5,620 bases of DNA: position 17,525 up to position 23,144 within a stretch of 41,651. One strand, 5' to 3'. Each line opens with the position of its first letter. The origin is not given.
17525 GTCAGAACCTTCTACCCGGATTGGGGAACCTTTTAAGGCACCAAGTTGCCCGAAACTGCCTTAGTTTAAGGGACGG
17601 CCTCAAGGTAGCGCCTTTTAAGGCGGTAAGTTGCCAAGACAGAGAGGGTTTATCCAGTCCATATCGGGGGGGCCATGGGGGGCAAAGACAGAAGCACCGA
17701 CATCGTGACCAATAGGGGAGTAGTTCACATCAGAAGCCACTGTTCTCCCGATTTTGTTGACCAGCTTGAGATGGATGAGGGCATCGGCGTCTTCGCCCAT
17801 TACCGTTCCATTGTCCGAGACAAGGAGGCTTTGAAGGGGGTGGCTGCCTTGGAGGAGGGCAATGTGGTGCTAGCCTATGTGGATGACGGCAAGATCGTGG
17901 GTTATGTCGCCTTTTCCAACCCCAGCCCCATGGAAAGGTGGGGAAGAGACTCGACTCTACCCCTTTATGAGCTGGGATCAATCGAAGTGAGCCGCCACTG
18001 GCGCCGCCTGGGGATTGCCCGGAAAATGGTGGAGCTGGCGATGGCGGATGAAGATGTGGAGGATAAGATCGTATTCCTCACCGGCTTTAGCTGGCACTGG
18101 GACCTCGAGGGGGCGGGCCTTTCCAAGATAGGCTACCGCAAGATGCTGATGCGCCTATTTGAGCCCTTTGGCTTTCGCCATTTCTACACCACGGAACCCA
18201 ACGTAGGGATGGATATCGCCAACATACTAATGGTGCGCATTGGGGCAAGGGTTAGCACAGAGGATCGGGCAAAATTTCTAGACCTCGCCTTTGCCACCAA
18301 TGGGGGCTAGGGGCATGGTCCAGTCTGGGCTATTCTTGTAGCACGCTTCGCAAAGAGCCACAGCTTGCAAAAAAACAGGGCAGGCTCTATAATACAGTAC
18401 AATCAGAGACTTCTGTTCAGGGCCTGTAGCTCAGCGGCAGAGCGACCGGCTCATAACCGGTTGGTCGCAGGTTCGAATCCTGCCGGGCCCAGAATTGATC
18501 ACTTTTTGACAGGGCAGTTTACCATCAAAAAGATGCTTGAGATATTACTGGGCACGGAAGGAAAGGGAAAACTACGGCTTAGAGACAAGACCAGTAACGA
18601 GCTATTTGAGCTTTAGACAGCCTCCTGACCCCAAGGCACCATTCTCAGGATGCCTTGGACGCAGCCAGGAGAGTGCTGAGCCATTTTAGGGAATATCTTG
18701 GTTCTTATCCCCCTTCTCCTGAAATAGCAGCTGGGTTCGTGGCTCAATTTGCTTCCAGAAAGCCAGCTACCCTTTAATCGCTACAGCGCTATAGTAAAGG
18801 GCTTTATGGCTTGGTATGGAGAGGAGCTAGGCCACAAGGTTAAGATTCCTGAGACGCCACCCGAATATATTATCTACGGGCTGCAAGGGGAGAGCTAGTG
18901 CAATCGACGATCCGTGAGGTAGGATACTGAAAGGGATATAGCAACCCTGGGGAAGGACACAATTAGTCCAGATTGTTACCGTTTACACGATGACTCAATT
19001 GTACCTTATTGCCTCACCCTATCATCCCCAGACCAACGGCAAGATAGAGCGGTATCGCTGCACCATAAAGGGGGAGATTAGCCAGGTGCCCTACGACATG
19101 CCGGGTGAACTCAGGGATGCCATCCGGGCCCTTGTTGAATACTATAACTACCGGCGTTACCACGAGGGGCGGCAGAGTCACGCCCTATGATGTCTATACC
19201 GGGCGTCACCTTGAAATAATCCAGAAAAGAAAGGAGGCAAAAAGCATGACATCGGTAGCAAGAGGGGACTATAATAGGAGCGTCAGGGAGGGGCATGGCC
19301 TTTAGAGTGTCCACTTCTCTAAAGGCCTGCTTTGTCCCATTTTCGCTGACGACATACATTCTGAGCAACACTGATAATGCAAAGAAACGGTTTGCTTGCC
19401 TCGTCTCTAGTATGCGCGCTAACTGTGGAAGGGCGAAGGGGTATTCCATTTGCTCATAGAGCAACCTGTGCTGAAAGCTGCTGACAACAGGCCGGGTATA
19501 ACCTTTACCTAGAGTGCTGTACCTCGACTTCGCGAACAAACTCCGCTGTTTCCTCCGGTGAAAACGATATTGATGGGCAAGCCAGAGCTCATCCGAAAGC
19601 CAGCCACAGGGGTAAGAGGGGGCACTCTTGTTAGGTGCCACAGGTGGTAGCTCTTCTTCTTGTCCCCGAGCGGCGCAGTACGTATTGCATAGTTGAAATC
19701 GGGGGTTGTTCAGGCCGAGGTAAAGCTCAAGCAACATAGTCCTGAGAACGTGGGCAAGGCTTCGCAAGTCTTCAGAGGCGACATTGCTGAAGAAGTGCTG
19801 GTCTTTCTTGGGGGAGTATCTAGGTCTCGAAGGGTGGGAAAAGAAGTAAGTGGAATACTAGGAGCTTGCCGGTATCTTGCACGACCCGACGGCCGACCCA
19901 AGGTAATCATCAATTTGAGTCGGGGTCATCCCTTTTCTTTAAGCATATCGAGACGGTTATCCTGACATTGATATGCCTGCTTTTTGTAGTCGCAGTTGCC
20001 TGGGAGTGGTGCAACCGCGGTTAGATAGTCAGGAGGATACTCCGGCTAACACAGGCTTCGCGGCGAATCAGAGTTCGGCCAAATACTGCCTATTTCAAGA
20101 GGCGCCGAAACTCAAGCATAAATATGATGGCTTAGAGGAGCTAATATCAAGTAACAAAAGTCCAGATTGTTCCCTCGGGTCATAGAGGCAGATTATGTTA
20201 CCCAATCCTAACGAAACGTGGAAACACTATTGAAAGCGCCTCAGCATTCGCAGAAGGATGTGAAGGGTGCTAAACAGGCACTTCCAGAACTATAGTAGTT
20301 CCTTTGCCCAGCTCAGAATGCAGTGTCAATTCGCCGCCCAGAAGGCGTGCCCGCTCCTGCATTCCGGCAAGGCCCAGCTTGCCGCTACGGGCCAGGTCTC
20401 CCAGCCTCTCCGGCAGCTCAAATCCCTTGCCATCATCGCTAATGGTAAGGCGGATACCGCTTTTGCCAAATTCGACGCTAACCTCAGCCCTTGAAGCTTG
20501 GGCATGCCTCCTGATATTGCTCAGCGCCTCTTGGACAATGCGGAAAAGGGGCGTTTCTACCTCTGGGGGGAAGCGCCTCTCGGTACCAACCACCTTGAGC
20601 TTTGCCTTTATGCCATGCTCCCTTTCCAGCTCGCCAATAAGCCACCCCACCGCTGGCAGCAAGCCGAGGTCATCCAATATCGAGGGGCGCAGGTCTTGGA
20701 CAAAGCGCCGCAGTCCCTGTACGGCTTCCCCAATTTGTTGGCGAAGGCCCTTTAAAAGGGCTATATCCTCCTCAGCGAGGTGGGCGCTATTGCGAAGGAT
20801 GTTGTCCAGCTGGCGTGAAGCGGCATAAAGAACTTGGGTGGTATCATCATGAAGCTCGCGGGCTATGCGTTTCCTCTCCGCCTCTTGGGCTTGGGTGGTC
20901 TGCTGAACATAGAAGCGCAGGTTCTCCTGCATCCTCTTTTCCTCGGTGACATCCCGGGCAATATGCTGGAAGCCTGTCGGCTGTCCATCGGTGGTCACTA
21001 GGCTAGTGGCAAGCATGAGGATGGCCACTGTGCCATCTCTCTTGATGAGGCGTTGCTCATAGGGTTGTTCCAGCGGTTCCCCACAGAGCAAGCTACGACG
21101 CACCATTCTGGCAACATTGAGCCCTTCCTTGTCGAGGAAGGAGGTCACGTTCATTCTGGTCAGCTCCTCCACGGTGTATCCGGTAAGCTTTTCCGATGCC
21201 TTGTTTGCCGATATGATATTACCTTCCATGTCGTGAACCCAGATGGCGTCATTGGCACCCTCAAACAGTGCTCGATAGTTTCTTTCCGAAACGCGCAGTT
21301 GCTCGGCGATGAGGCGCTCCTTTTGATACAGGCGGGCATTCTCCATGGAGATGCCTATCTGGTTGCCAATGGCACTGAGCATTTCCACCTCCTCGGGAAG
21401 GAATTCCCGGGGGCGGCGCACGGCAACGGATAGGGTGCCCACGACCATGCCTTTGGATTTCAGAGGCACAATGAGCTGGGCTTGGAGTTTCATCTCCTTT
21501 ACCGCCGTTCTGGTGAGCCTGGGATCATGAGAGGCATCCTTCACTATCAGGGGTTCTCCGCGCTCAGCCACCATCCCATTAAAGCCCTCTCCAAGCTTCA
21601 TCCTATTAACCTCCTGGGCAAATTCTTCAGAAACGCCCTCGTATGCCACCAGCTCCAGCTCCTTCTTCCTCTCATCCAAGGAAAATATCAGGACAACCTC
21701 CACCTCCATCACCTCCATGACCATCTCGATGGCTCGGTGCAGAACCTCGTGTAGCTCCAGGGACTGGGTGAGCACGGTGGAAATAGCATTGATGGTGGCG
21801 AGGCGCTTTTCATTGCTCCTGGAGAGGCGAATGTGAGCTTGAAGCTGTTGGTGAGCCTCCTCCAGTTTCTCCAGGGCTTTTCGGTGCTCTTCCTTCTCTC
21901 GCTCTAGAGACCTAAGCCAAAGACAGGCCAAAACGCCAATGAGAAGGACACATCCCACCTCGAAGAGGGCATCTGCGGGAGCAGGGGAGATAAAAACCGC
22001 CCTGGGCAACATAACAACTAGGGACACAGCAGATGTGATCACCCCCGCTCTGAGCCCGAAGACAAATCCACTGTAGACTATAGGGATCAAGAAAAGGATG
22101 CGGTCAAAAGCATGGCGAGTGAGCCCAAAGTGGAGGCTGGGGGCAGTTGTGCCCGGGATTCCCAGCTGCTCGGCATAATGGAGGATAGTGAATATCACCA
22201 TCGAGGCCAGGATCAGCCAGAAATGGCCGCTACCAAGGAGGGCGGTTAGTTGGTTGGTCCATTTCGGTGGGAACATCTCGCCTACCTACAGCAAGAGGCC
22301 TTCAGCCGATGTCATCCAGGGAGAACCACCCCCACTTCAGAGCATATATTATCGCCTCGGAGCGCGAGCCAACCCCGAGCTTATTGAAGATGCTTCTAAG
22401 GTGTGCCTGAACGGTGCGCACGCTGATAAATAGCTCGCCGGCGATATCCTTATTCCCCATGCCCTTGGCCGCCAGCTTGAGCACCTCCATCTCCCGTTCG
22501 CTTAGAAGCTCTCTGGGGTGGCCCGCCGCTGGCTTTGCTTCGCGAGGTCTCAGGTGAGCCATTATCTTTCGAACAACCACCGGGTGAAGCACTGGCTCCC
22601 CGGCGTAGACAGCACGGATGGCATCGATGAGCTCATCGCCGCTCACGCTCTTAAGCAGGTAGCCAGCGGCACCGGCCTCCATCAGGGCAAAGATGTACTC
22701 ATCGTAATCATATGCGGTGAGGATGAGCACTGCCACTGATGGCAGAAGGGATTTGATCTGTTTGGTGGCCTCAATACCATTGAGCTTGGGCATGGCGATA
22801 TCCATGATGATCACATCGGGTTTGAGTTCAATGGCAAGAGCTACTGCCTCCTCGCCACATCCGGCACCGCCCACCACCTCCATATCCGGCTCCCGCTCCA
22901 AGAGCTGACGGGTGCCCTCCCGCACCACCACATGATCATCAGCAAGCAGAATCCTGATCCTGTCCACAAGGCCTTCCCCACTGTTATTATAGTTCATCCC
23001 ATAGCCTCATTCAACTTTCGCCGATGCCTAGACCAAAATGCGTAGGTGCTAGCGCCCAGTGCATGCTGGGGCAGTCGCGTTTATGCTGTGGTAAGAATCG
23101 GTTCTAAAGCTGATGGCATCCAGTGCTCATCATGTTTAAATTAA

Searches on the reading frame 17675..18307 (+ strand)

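Call 25: search_protein_families(library=pfam, proteins=[window:17675-18307:+], max_evalue=0.00001)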
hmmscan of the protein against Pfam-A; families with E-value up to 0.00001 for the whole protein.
window:17675-18307:+ (211 aa): 1 family
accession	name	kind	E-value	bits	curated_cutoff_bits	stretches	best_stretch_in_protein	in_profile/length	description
PF00583.31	Acetyltransf_1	-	2.9e-07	31.2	20.7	1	60-123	30-85/116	Acetyltransferase (GNAT) family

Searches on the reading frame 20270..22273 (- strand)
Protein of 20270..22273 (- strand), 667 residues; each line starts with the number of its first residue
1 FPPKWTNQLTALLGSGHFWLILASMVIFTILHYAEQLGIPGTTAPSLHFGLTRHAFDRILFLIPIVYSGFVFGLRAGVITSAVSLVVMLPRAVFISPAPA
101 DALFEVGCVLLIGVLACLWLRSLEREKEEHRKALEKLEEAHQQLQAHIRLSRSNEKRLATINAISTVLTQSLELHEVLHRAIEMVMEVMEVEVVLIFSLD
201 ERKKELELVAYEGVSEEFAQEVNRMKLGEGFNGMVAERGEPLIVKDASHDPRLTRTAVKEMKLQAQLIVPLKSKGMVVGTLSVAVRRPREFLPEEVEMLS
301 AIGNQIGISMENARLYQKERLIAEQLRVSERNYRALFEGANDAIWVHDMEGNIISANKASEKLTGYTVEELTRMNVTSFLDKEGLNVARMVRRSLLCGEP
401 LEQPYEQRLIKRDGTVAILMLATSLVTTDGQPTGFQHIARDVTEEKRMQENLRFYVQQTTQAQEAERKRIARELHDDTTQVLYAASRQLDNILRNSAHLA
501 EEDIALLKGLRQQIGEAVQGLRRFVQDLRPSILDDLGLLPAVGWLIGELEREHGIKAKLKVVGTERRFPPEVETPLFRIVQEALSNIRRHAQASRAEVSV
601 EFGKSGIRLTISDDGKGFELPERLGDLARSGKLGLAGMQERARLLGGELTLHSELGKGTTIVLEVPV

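Call 25: search_protein_families(library=pfam, proteins=[window:20270-22273:-], max_evalue=0.00001)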
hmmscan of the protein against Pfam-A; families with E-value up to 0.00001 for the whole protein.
window:20270-22273:- (667 aa): 9 families
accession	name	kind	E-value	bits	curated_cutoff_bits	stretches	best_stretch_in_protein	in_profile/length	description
PF13185.12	GAF_2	-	7.9e-19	68.6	28.6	1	172-310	2-135/136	GAF domain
PF01590.32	GAF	-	4e-18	66.7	22.4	1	173-309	1-132/133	GAF domain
PF02518.31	HATPase_c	-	8.2e-15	55.7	26.4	1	572-666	2-108/111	Histidine kinase-, DNA gyrase B-, and HSP90-like ATPase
PF07730.19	HisKA_3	-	2.2e-12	47.8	24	1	466-532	1-67/68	Histidine kinase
PF13492.12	GAF_3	-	2.3e-10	41.4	27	1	174-312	2-129/129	GAF domain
PF13426.13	PAS_9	-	3.1e-10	40.7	27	1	341-444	1-103/103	PAS domain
PF00989.32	PAS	-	5.7e-09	36.4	22.6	1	332-442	2-113/113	PAS fold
PF13188.13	PAS_8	-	1.5e-08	34.6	21.8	1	333-371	3-38/65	PAS domain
PF08448.16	PAS_4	-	7.5e-08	33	23.1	1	337-447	1-110/110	PAS fold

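Call 56: search_protein_families(library=ncbifam, proteins=[window:20270-22273:-], max_evalue=0.1)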
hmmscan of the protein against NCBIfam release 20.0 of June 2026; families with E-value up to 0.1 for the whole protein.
window:20270-22273:- (667 aa): 37 families (the best 25 are shown)
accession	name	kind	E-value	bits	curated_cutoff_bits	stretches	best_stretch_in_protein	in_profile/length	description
NF052443.1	SensHisKinMctS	equivalog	1.7e-44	151.9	700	1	444-666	227-447/457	two-component system sensor histidine kinase MctS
NF008649.0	PRK11644.1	equivalog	9.2e-34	117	408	1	447-666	285-495/499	signal transduction histidine-protein kinase/phosphatase UhpB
NF052531.1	Strep_LiaS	equivalog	2.5e-32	112.4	450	1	446-667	112-327/328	envelope stress sensor histidine kinase LiaS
NF047786.1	his_kin_MadS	equivalog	4.5e-31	108.4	500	2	445-666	211-434/434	MadS family sensor histidine kinase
TIGR00229.1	sensory_box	domain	1.2e-26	93.3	22.9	1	328-452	2-126/126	PAS domain S-box protein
NF007896.0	PRK10600.1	equivalog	1.7e-23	83.2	578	1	465-663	389-581/598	nitrate/nitrite two-component system sensor histidine kinase NarX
NF047322.1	HK_morpho_MacS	equivalog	1.4e-21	77.1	300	1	447-666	165-367/367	MacS family sensor histidine kinase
NF008184.0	PRK10935.1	equivalog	1.7e-20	73.2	553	1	465-665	362-557/565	nitrate/nitrite two-component system sensor histidine kinase NarQ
TIGR01817.1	nifA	equivalog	1.1e-14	54.1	528.85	1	156-335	2-183/534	nif-specific transcriptional activator NifA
NF047874.1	MASE3_PAS_HK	subfamily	3.6e-13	49.2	560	1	317-462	251-391/655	MASE3 domain-containing sensor histidine kinase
NF008283.0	PRK11061.1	equivalog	1.8e-12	46.4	583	1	167-316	11-160/748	phosphoenolpyruvate--protein phosphotransferase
NF008468.0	PRK11360.1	equivalog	2.1e-11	42.9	646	1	323-453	260-388/616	two-component system sensor histidine kinase AtoS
NF053781.1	cdiGMPphdstlr2612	equivalog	3.3e-11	41.6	1600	2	156-320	272-438/1268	Tlr1612 family c-di-GMP phosphodiesterase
NF007298.0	PRK09776.1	equivalog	1.1e-10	40.1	1135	1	315-465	286-437/1111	diguanylate cyclase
TIGR02938.1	nifL_nitrog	equivalog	4.5e-08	32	242.45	1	332-518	5-187/494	nitrogen fixation negative regulator NifL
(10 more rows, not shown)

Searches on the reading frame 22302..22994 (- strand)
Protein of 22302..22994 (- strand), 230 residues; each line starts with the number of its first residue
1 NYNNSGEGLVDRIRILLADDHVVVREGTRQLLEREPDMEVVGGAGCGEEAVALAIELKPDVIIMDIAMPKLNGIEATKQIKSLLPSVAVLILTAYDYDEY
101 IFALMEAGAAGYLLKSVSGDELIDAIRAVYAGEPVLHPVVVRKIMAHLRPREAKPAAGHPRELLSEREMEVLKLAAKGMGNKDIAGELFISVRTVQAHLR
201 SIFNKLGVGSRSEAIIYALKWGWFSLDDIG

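Call 25: search_protein_families(library=pfam, proteins=[window:22302-22994:-], max_evalue=0.00001)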
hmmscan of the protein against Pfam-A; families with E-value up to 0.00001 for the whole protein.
window:22302-22994:- (230 aa): 2 families
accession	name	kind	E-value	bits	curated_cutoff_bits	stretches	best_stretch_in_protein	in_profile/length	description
PF00072.30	Response_reg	-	1.9e-28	99.3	30.2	1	15-127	1-111/111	Response regulator receiver domain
PF00196.25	GerE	-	1.6e-21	76.1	23.5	1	163-218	2-57/57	Bacterial regulatory proteins, luxR family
